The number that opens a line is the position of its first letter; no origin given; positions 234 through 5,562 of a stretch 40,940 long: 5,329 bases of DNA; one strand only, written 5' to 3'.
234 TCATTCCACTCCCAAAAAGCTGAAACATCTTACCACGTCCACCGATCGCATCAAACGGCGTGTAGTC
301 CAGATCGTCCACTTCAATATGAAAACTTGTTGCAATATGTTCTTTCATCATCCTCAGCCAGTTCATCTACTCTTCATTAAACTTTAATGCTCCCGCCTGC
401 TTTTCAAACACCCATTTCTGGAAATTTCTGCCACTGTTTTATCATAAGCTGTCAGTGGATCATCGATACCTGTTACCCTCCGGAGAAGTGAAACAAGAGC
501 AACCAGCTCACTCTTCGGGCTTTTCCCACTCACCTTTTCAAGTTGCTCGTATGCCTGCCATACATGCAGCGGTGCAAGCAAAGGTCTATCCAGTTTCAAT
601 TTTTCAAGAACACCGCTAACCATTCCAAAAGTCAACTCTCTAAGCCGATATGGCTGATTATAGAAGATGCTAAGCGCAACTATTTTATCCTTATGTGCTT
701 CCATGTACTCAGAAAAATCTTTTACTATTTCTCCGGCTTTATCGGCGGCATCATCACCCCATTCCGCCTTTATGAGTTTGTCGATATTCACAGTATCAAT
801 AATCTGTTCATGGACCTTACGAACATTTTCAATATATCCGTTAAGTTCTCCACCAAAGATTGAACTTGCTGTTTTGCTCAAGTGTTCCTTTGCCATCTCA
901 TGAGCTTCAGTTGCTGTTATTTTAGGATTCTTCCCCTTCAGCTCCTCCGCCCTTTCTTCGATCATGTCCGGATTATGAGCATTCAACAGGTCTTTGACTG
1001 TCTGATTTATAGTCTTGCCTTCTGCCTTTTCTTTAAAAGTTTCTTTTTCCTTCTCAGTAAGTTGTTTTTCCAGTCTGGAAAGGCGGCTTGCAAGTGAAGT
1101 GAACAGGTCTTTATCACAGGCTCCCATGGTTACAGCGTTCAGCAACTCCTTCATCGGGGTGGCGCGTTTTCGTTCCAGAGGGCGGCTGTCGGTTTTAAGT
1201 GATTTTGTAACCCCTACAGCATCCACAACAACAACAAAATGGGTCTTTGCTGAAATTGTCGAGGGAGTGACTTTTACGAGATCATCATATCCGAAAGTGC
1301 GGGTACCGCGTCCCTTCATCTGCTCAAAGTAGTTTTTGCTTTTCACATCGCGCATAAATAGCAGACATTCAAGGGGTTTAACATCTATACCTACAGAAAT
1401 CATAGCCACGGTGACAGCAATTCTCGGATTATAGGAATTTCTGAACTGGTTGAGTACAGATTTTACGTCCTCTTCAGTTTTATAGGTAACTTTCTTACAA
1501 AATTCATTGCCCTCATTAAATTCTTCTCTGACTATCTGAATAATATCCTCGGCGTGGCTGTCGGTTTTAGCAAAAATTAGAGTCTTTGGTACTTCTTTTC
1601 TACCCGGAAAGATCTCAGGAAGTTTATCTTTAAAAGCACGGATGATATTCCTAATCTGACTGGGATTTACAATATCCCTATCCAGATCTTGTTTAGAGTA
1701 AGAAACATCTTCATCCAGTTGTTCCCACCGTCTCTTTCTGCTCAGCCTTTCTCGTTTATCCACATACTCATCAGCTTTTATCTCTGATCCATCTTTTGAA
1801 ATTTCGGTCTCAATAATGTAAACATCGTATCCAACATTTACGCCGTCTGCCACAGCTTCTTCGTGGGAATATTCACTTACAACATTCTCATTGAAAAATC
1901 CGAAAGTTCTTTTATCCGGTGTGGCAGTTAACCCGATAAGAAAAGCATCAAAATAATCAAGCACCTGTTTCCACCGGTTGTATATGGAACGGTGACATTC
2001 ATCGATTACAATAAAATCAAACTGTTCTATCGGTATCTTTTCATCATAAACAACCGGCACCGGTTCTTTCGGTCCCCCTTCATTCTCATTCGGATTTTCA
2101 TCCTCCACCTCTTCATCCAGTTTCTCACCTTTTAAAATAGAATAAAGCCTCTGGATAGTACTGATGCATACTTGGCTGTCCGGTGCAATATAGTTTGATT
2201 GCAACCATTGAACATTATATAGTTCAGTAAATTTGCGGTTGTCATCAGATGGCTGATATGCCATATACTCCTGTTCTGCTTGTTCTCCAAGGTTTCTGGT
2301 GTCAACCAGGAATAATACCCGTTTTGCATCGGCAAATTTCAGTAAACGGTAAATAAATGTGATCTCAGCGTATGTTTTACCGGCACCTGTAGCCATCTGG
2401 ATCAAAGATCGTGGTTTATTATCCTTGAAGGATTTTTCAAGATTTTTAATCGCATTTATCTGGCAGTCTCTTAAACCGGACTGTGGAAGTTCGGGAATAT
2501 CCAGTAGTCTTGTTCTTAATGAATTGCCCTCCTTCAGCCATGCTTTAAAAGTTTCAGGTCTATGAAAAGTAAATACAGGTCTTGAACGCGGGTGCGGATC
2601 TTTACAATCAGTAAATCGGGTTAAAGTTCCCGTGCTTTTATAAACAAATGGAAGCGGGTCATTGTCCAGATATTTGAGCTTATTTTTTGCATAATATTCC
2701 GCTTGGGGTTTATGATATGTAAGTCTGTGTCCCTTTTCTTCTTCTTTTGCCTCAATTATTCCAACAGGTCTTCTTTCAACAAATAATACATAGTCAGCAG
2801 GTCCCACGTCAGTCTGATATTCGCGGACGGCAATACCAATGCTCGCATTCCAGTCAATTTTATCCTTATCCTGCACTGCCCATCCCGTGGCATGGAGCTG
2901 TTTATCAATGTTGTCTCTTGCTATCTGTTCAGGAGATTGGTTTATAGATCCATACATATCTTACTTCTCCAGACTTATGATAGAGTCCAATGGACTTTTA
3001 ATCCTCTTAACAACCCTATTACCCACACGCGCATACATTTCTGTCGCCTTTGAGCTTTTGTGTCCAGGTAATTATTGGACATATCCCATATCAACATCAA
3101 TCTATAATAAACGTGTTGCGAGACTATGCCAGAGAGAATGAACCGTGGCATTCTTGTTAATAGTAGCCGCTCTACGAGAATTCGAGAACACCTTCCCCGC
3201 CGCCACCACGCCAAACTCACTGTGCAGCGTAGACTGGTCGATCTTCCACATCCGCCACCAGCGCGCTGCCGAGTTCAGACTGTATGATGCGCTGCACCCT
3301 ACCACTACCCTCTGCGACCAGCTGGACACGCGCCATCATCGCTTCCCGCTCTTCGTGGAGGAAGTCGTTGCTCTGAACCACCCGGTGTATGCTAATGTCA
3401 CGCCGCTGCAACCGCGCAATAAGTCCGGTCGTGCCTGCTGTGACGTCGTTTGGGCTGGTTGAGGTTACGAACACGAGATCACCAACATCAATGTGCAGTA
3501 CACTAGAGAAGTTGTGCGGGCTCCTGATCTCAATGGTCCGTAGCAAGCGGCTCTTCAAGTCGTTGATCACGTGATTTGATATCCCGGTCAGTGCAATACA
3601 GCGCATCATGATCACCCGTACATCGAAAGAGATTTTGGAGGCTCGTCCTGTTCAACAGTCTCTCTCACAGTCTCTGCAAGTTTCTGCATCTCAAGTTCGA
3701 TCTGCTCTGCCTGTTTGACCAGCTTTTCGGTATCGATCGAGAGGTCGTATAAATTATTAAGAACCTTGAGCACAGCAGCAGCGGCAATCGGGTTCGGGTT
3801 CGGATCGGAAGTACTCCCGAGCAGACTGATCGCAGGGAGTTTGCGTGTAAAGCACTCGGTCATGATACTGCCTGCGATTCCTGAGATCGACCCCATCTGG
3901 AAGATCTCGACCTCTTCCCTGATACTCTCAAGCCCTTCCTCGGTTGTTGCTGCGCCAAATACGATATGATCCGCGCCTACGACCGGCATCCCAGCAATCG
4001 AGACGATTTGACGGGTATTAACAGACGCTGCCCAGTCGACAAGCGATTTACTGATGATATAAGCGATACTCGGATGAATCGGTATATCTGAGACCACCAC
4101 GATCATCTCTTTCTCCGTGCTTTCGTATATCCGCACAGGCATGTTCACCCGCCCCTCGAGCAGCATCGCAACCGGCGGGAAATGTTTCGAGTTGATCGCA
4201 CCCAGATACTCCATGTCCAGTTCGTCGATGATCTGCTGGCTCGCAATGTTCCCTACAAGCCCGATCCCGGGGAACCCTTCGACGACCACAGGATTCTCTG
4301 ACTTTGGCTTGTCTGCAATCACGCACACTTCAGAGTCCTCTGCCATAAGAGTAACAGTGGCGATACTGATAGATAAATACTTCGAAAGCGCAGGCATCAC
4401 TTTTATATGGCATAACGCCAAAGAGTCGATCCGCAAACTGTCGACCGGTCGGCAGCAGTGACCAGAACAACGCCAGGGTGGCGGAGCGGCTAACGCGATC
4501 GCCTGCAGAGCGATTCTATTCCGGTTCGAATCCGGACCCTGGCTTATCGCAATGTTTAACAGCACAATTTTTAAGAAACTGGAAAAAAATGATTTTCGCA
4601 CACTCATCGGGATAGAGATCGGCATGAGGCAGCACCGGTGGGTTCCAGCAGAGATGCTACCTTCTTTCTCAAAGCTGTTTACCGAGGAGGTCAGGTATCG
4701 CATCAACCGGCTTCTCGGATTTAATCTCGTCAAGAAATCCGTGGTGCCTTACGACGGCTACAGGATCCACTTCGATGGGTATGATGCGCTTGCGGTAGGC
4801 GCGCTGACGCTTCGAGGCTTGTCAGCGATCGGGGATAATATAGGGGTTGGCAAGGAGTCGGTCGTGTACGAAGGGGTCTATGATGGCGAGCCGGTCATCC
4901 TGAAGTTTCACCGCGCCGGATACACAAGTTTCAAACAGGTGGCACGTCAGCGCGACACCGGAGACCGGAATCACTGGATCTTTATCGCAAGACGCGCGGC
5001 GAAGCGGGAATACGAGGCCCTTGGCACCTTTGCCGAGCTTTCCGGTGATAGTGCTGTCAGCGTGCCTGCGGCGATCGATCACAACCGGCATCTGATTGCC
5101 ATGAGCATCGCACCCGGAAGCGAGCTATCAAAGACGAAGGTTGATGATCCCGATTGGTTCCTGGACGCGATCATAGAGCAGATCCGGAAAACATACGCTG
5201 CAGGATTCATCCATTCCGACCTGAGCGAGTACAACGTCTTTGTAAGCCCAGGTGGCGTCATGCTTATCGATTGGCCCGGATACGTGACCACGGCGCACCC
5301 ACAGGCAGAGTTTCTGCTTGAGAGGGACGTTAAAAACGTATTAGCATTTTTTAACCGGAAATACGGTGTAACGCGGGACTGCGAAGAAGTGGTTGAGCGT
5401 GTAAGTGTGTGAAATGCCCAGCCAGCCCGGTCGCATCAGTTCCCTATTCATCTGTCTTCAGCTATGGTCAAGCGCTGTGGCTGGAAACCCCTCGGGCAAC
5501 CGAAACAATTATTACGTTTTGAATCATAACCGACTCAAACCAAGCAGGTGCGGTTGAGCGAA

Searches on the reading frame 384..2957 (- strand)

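Call 39: search_protein_families(library=pfam, proteins=[window:384-2957:-], max_evalue=0.001)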
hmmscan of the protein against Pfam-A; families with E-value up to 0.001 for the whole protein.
window:384-2957:- (857 aa): 6 families
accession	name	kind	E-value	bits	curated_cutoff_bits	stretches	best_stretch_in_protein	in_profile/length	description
PF04851.21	ResIII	-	2e-40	138.8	22.5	1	162-348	4-163/164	Type III restriction enzyme, res subunit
PF18766.7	SWI2_SNF2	-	7.9e-18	65.4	26.7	1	166-400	2-213/221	SWI2/SNF2 ATPase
PF00270.35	DEAD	-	3.7e-12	46.7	26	1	165-349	3-162/167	DEAD/DEAH box helicase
PF08463.15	EcoEI_R_C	-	2.9e-10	40.9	24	1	744-844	3-90/163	EcoEI R protein C-terminal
PF04313.20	HSDR_N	-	5.6e-07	30.1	25.1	1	32-122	103-196/198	Type I restriction enzyme R protein N terminus (HSDR_N)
PF00271.37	Helicase_C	-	4.9e-06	27.2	23.5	1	445-553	5-108/110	Helicase conserved C-terminal domain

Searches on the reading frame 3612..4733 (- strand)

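Call 39: search_protein_families(library=pfam, proteins=[window:3612-4733:-], max_evalue=0.001)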
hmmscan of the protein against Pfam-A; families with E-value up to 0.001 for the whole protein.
window:3612-4733:- (373 aa): 1 family
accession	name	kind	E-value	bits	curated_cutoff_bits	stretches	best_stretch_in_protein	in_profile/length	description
PF09754.15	PAC2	-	1.4e-51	175.8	25.8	1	151-353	2-215/215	PAC2 family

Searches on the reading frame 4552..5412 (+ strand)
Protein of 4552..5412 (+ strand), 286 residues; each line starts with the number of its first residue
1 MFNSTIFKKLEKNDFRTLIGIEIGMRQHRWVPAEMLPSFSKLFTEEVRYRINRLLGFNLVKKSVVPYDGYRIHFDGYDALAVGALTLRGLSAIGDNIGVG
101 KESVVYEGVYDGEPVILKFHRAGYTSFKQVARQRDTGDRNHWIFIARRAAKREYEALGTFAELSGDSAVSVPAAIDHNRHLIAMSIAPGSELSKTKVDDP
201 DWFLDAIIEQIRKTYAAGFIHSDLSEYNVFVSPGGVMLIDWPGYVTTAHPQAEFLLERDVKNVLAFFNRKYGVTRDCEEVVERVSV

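Call 39: search_protein_families(library=pfam, proteins=[window:4552-5412:+], max_evalue=0.001)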
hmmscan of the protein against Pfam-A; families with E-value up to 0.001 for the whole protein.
window:4552-5412:+ (286 aa): 2 families
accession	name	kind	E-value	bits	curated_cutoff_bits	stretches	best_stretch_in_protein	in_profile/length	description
PF01163.29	RIO1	-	3.9e-38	131.4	22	1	105-277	2-184/187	RIO domain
PF09202.17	Rio2_N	-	1.7e-25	89.5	27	1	8-87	2-81/82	Rio2, N-terminal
